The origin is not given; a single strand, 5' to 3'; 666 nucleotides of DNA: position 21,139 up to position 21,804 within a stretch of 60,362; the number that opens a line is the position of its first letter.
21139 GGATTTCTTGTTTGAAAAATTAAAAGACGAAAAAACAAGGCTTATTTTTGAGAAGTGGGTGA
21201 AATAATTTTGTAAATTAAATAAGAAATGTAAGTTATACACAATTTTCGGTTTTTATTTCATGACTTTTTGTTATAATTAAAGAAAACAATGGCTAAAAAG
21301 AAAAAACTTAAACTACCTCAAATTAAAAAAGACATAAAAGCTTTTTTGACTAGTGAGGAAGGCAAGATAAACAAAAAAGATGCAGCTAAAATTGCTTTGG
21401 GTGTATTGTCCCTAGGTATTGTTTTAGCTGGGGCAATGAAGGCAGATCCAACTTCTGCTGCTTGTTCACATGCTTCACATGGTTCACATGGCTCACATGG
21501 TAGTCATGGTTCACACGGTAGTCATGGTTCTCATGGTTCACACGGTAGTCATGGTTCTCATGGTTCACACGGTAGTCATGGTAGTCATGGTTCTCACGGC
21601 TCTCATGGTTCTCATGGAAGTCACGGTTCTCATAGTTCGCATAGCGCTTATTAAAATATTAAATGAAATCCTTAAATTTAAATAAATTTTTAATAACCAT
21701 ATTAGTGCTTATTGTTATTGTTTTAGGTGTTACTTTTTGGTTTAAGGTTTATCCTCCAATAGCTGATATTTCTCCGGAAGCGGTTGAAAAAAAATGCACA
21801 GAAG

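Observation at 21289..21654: HxsA-like protein: membrane anchor followed by 20 uninterrupted Ser-His-Xaa triplets encoded with mixed Ser codon families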

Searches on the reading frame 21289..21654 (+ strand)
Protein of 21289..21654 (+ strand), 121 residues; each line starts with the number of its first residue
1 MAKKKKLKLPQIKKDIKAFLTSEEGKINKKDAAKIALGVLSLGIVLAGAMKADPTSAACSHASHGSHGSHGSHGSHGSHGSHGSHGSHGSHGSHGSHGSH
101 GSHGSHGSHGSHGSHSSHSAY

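Call 6: search_protein_families(library=ncbifam, proteins=[window:21289-21654:+], max_evalue=0.01)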
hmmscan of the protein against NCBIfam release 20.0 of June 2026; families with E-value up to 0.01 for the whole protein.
window:21289-21654:+ (121 aa): 5 families
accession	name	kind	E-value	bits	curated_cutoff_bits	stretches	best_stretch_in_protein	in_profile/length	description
NF038313.3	HisXaaSer_A4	exception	1.2e-27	96.6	55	2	8-99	1-89/93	His-Xaa-Ser repeat protein HxsA4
NF038309.1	HisXaaSer_A3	equivalog_domain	6.7e-16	57.9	65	1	9-92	2-80/81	His-Xaa-Ser repeat protein HxsA3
NF038329.2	gly_rich_SclB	equivalog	5.5e-09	35.5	325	1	64-113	137-186/442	LPXTG-anchored collagen-like adhesin Scl2/SclB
NF038330.1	adhesin_SclA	exception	6.1e-08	32.7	400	1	60-114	121-175/405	LPXTG-anchored collagen-like adhesin Scl1/SclA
NF046116.1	adhesin_Lcl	equivalog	4.9e-07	28.6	500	1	60-113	76-129/431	collagen-like adhesin Lcl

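Call 9: find_homologous_proteins(query=window:21289-21654:+, max_evalue=0.001)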
Query window:21289-21654:+ (121 aa): 571 proteins with E <= 0.001 among 5817 candidates; the best 120 are listed.
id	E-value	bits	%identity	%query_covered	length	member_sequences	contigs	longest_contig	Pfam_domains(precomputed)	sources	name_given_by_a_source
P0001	1.3e-38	149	71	51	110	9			-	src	-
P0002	1.6e-38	149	74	48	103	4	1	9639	-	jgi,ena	-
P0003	3.8e-38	148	54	73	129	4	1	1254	-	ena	-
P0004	2.8e-37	145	41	88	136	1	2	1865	-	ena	-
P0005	1.2e-36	143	67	50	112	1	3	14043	-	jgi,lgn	-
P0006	3.5e-36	142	78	66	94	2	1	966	-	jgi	-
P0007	8.2e-36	140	67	57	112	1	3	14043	-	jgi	-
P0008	3.3e-35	138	65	54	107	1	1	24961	-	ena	-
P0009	2.9e-33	132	52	51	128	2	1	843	-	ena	-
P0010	3.1e-33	132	-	-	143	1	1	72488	-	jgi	-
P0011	7.6e-33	131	52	50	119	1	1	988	PF01391.24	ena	-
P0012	2.6e-32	129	78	45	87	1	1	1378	-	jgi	-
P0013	9.8e-32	127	90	50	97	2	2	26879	-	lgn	-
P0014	1.1e-31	127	52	67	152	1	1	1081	-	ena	-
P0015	5.7e-31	125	60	94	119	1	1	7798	-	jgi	-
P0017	6.3e-30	121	48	60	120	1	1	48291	-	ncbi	ncbi:MAG: His-Xaa-Ser repeat protein HxsA4 [Candidatus Omnitrophota bacterium]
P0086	3.2e-18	84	45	50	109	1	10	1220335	-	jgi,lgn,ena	-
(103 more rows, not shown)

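Call 20: find_encoding_contigs(protein=P0013, flank=8000, max_places=3)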
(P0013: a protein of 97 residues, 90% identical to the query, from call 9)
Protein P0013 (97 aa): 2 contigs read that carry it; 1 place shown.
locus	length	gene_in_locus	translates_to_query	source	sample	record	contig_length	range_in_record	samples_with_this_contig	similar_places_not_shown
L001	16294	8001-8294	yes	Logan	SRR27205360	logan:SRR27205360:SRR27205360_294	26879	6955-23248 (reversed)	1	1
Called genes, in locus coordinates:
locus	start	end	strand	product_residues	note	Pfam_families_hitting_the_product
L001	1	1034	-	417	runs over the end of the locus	PF01136:Peptidase_U32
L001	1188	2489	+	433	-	PF13638:PIN_4, PF02562:PhoH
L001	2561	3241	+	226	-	PF04087:DUF389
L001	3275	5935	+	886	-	PF03477:ATP-cone, PF00317:Ribonuc_red_lgN, PF02867:Ribonuc_red_lgC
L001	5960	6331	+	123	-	PF27806:HxsD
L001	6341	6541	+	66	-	-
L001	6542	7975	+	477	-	PF13353:Fer4_12, PF04055:Radical_SAM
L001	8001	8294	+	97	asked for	-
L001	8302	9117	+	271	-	-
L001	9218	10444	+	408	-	PF00464:SHMT, PF00155:Aminotran_1_2 (weak)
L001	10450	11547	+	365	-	PF00155:Aminotran_1_2, PF01041:DegT_DnrJ_EryC1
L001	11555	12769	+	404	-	PF00278:Orn_DAP_Arg_deC, PF02784:Orn_Arg_deC_N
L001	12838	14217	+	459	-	PF02310:B12-binding, PF04055:Radical_SAM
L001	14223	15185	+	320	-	PF00291:PALP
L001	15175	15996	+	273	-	-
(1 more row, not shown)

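Call 29: search_protein_families(library=pfam, proteins=[window:21289-21654:+], max_evalue=0.01)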
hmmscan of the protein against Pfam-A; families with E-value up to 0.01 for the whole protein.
window:21289-21654:+ (121 aa): 1 family
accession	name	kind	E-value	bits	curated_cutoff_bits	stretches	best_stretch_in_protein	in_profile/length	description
PF01391.23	Collagen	-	1.5e-09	37.9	27.2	1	65-115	4-54/60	Collagen triple helix repeat (20 copies)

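Call 30: search_protein_families(library=padloc, proteins=[window:21289-21654:+], max_evalue=0.01)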
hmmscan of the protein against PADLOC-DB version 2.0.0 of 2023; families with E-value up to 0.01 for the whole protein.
window:21289-21654:+ (121 aa): 0 families

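Call 42: find_encoding_contigs(protein=P0017, flank=6000, max_places=1)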
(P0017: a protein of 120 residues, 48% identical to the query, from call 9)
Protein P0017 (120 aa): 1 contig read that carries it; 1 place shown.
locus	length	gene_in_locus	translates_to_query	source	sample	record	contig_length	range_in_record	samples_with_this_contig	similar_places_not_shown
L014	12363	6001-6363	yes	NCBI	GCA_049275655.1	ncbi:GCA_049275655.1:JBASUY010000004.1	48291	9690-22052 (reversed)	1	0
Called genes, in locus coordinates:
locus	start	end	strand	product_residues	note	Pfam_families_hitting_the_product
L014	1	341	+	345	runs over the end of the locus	-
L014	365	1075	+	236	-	-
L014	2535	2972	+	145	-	-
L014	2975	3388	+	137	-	PF27806:HxsD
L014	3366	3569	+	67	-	-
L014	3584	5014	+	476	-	PF04055:Radical_SAM, PF13353:Fer4_12, PF13186:SPASM (faint)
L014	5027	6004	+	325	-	-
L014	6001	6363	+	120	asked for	-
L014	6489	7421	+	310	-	PF04055:Radical_SAM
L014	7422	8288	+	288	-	PF04055:Radical_SAM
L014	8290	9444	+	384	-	-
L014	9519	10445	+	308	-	PF04055:Radical_SAM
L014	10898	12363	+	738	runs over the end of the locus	PF02310:B12-binding, PF04055:Radical_SAM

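Call 43: find_encoding_contigs(protein=P0086, flank=6000, max_places=1)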
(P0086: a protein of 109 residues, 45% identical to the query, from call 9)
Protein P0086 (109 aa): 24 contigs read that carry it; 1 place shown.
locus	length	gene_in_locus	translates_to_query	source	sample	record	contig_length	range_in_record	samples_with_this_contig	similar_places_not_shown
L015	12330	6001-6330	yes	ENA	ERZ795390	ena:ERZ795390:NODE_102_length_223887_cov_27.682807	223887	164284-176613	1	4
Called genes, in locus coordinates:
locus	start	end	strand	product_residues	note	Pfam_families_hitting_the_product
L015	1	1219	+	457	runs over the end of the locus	PF01212:Beta_elim_lyase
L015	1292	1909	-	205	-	PF00005:ABC_tran, PF02463:SMC_N (faint)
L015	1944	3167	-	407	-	PF12704:MacB_PCD, PF02687:FtsX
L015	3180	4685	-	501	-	PF01336:tRNA_anti-codon, PF00152:tRNA-synt_2, PF01409:tRNA-synt_2d (faint)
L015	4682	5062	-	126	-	PF00072:Response_reg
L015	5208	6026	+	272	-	-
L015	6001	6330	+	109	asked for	-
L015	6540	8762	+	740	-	PF03971:IDH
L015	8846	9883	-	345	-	PF01136:Peptidase_U32 (weak)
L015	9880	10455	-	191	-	-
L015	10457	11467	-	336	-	PF00483:NTP_transferase, PF24894:Hexapep_GlmU (faint)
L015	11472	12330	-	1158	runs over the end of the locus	PF05977:MFS_3, PF07690:MFS_1, PF01553:Acyltransferase, PF00501:AMP-binding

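Call 44: find_encoding_contigs(protein=P0010, flank=6000, max_places=1)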
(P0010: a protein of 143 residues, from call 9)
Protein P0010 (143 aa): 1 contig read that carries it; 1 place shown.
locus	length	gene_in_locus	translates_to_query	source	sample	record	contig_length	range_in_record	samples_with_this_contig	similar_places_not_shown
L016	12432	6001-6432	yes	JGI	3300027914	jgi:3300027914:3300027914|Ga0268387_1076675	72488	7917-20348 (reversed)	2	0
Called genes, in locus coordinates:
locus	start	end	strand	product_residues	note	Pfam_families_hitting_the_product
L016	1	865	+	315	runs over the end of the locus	PF04055:Radical_SAM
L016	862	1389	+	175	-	-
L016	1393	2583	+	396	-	-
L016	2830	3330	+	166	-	PF27806:HxsD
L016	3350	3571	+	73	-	-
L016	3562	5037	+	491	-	PF13353:Fer4_12 (weak), PF04055:Radical_SAM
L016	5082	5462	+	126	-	-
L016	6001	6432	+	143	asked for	-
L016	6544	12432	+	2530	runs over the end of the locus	PF00041:fn3 (faint)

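Call 45: search_protein_families(library=ncbifam, proteins=[L014:5027-6004:+, L015:5208-6026:+, L016:5082-5462:+, L014:6489-7421:+, L014:7422-8288:+, L014:3366-3569:+, L016:3350-3571:+, L014:2535-2972:+, L014:8290-9444:+], max_evalue=0.001)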
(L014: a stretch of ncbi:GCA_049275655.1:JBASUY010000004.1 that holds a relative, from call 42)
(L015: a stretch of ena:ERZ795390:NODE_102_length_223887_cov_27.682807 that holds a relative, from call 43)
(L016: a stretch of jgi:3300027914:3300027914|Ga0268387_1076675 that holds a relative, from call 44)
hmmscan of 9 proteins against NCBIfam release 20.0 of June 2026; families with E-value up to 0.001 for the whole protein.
L014:5027-6004:+ (325 aa): 0 families

L015:5208-6026:+ (272 aa): 0 families

L016:5082-5462:+ (126 aa): 6 families
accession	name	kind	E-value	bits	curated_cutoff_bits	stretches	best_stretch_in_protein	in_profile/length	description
NF038313.3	HisXaaSer_A4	exception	5.9e-27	94.4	55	2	7-106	2-88/93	His-Xaa-Ser repeat protein HxsA4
NF038309.1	HisXaaSer_A3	equivalog_domain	9.8e-14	50.9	65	1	6-89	1-81/81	His-Xaa-Ser repeat protein HxsA3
NF038329.2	gly_rich_SclB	equivalog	9.8e-07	28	325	1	40-124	108-192/442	LPXTG-anchored collagen-like adhesin Scl2/SclB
NF038330.1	adhesin_SclA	exception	2.9e-05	23.9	400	1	52-123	114-191/405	LPXTG-anchored collagen-like adhesin Scl1/SclA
NF046116.1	adhesin_Lcl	equivalog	0.00027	19.6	500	1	66-122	74-130/431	collagen-like adhesin Lcl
TIGR03979.1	His_Ser_Rich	equivalog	0.00053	20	121.65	1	41-92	20-74/190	His-Xaa-Ser repeat protein HxsA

L014:6489-7421:+ (310 aa): 43 families (the best 25 are shown)
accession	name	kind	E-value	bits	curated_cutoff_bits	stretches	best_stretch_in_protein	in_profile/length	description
NF038332.1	rSAM_rare_HxsC4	exception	1.5e-46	159.1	500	1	3-304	12-334/335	radical SAM protein HxsC4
TIGR03977.1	rSAM_pair_HxsC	equivalog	1.3e-21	76.7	267.9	1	10-170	30-192/292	His-Xaa-Ser system radical SAM maturase HxsC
TIGR02668.1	moaA_archaeal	equivalog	1.8e-21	76.4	325.25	1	4-174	9-179/303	GTP 3',8-cyclase MoaA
TIGR04055.1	rSAM_NirJ2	equivalog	1.3e-19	70.9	500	1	14-185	9-178/326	putative heme d1 biosynthesis radical SAM protein NirJ2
NF001199.0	PRK00164.2-1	equivalog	6.3e-19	68.2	231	1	3-168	10-175/308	GTP 3',8-cyclase MoaA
TIGR04545.1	rSAM_ahbD_hemeb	equivalog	7e-19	68.4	500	1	14-181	9-175/339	heme b synthase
NF045702.1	rSAM_GDGT_ether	equivalog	4.1e-17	62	450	1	9-171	90-256/486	tetraether lipid synthase Tes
TIGR04466.1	rSAM_BlsE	equivalog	2.9e-16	59.8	400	1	14-177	12-171/327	cytosylglucuronate decarboxylase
TIGR04546.1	rSAM_ahbC_deAc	equivalog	5e-16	58.5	650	1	12-174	46-206/390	12,18-didecarboxysiroheme deacetylase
TIGR04051.1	rSAM_NirJ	equivalog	5.9e-16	58.4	515.45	1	14-174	11-169/354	heme d1 biosynthesis radical SAM protein NirJ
NF045646.2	rSAM_Se_TrsS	equivalog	8.1e-16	57.6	490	1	12-167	93-250/441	radical SAM (seleno)protein TrsS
TIGR03962.1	mycofact_rSAM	equivalog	2.2e-15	56.7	265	1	12-166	19-171/339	mycofactocin radical SAM maturase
TIGR03913.1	rad_SAM_trio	equivalog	3.8e-15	55.2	591.75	1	13-197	27-208/477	GDL motif peptide-associated radical SAM/SPASM maturase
TIGR04317.1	W_rSAM_matur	equivalog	4.1e-15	55.8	380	1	6-169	5-172/349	tungsten cofactor oxidoreductase radical SAM maturase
TIGR04054.1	rSAM_NirJ1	equivalog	7.9e-15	54.3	650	1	11-174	42-203/387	putative heme d1 biosynthesis radical SAM protein NirJ1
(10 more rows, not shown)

L014:7422-8288:+ (288 aa): 28 families (the best 25 are shown)
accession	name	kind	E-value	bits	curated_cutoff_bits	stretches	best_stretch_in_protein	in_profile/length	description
TIGR03977.1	rSAM_pair_HxsC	equivalog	1.1e-52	178.7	267.9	1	12-269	33-290/292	His-Xaa-Ser system radical SAM maturase HxsC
NF038332.1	rSAM_rare_HxsC4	exception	2e-30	106.1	500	1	13-207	23-216/335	radical SAM protein HxsC4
TIGR04054.1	rSAM_NirJ1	equivalog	7.7e-12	44.5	650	1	12-194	44-219/387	putative heme d1 biosynthesis radical SAM protein NirJ1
TIGR03962.1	mycofact_rSAM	equivalog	6.5e-11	42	265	1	16-168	27-171/339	mycofactocin radical SAM maturase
TIGR02668.1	moaA_archaeal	equivalog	6.6e-11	41.7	325.25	1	3-186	9-185/303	GTP 3',8-cyclase MoaA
TIGR04251.1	SCM_rSAM_ScmF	equivalog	2.7e-10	40.2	400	1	2-141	2-143/353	SynChlorMet cassette radical SAM/SPASM protein ScmF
NF050035.1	rSAM_WgK_link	exception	7.7e-10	38.3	650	1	6-148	11-152/367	radical SAM/SPASM peptide maturase WgkB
TIGR04317.1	W_rSAM_matur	equivalog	8.7e-10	38.2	380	1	12-170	12-171/349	tungsten cofactor oxidoreductase radical SAM maturase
NF038283.1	viperin_w_prok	equivalog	2e-09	37.1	180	1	5-175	3-180/281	viperin family antiviral radical SAM protein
NF001199.0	PRK00164.2-1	equivalog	3.7e-09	36.2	231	1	3-189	11-189/308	GTP 3',8-cyclase MoaA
TIGR04466.1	rSAM_BlsE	equivalog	1.3e-08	34.7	400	1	12-139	11-134/327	cytosylglucuronate decarboxylase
TIGR02493.1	PFLA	equivalog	2.1e-08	33.9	231.75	1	10-127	21-142/235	pyruvate formate-lyase-activating protein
NF033640.1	N_Twi_rSAM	subfamily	3.9e-08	32.8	170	1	3-174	110-299/398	twitch domain-containing radical SAM protein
TIGR02666.1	moaA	equivalog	7.2e-08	31.8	284.05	1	12-171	18-181/336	GTP 3',8-cyclase MoaA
TIGR04051.1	rSAM_NirJ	equivalog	1.8e-07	30.4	515.45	1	14-194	12-185/354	heme d1 biosynthesis radical SAM protein NirJ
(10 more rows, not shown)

L014:3366-3569:+ (67 aa): 1 family
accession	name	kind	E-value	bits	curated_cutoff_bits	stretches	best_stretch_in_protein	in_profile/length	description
NF038315.1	HxsD_rel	equivalog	1.9e-17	63.2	41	1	4-64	1-60/62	HxsD-like protein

L016:3350-3571:+ (73 aa): 1 family
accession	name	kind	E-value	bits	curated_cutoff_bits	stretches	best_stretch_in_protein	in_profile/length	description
NF038315.1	HxsD_rel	equivalog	2.3e-17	62.9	41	1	5-66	3-62/62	HxsD-like protein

L014:2535-2972:+ (145 aa): 0 families

L014:8290-9444:+ (384 aa): 0 families

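Call 53: list_cluster_members(proteins=[window:21289-21651:+, window:19778-21202:+, window:16345-19083:+, window:19137-19550:+, window:27040-28761:+, window:44850-46742:+])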
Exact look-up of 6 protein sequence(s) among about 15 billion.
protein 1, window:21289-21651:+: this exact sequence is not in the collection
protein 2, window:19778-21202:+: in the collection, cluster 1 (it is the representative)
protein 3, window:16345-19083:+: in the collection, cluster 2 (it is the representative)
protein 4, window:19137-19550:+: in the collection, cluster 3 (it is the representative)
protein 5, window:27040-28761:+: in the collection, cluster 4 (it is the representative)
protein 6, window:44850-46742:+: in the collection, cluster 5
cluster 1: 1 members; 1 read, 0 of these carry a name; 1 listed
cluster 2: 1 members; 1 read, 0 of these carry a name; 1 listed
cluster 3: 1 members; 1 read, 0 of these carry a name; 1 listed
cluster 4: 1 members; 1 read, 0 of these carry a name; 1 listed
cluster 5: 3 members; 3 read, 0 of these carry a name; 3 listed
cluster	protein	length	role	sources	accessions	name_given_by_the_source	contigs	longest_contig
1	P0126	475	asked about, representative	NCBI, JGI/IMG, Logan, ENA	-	-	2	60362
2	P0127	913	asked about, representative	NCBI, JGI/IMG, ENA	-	-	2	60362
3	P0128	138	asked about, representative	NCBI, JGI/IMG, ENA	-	-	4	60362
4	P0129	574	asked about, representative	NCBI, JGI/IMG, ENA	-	-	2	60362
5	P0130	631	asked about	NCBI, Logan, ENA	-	-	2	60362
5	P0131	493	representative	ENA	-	-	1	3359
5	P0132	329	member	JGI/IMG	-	-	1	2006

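Call 62: find_encoding_contigs(protein=P0126, flank=3000, max_places=3)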
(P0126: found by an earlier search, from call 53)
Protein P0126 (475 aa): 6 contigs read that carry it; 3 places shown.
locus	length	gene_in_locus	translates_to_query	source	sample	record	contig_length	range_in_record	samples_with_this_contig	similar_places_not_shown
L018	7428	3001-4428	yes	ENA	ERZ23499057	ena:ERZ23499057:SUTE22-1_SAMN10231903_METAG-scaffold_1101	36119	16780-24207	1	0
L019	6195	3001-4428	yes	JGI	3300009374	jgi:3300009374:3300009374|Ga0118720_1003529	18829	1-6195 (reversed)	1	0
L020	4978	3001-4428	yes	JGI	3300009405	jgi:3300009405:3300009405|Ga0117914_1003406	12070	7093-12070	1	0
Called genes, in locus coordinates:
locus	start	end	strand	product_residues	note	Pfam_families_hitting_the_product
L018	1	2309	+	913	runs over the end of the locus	PF03477:ATP-cone, PF00317:Ribonuc_red_lgN, PF02867:Ribonuc_red_lgC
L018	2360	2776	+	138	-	PF27806:HxsD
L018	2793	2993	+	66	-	-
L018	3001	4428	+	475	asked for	PF04055:Radical_SAM, PF13353:Fer4_12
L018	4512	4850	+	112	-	-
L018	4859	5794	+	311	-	-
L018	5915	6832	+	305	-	PF09924:LPG_synthase_C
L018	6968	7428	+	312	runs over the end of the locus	PF04055:Radical_SAM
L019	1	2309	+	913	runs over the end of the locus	PF03477:ATP-cone, PF00317:Ribonuc_red_lgN, PF02867:Ribonuc_red_lgC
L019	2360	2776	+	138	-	PF27806:HxsD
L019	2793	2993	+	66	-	-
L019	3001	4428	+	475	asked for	PF04055:Radical_SAM, PF13353:Fer4_12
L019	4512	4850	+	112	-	-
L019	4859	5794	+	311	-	-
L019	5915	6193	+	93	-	?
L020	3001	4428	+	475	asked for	PF04055:Radical_SAM, PF13353:Fer4_12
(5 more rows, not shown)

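Call 75: search_protein_families(library=pfam, proteins=[L014:8290-9444:+], max_evalue=0.01)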
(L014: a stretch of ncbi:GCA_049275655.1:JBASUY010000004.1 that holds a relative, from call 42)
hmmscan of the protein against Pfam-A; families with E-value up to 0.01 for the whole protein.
L014:8290-9444:+ (384 aa): 0 families

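Call 77: search_protein_families(library=ncbifam, proteins=[L016:2-865:+], max_evalue=1e-15)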
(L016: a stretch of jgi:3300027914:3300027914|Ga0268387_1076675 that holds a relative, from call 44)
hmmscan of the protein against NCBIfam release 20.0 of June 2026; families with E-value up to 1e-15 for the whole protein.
L016:2-865:+ (287 aa): 0 families

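Call 83: search_protein_families(library=padloc, alignment_id=A5, max_evalue=0.00001)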
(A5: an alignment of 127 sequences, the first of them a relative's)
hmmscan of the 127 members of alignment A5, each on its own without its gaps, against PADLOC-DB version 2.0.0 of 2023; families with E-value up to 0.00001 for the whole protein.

A. member 1, L001:1188-2486:+ (433 aa): 0 families

B. families by the number of members that match (of 127 scanned): 11 families
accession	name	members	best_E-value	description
PDLC02903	pVip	17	1.6e-31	Viperins not associated with kinases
PDLC02904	pVip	17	2e-31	Viperins associated with kinases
PDLC02905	pVip-kinase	9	1e-14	Viperin-kinase fusion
PDLC04134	mad2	3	4.6e-12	mads_2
PDLC04135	mad3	1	6.6e-30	mads_3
PDLC00911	QueC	1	8.5e-15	QueC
PDLC04140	mad8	1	4.8e-09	mads_8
PDLC01991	CARF_m8--CARF_LolE_TM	1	3.4e-08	-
PDLC03962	ShosT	1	4.1e-07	-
PDLC02214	QatC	1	8.1e-07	-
PDLC01990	CARF_m8--CARF_Beta-galactosidase_LolE_TM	1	6.6e-06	-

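Call 92: predict_structure(alignment_id=A6)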
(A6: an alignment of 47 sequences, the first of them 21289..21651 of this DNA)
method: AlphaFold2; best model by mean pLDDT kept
length: 121 residues; sequences in the alignment: 47
mean_pLDDT: 57.4   pTM: 0.21
mean pLDDT of the five models: 57.4, 57.1, 56.7, 56.4, 54.1
residues with pLDDT >= 90: 0; 70-90: 18; 50-70: 74; < 50: 29
segments of 3 or more residues with pLDDT < 50: 88-93, 95-104
pLDDT, mean of each block of 10 residues (from residue 1): 56 62 56 75 75 54 54 54 50 46 48 58 58
secondary structure, 60 per line:
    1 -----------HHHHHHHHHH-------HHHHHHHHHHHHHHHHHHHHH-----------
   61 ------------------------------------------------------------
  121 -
elements in order: H12-21 H29-49
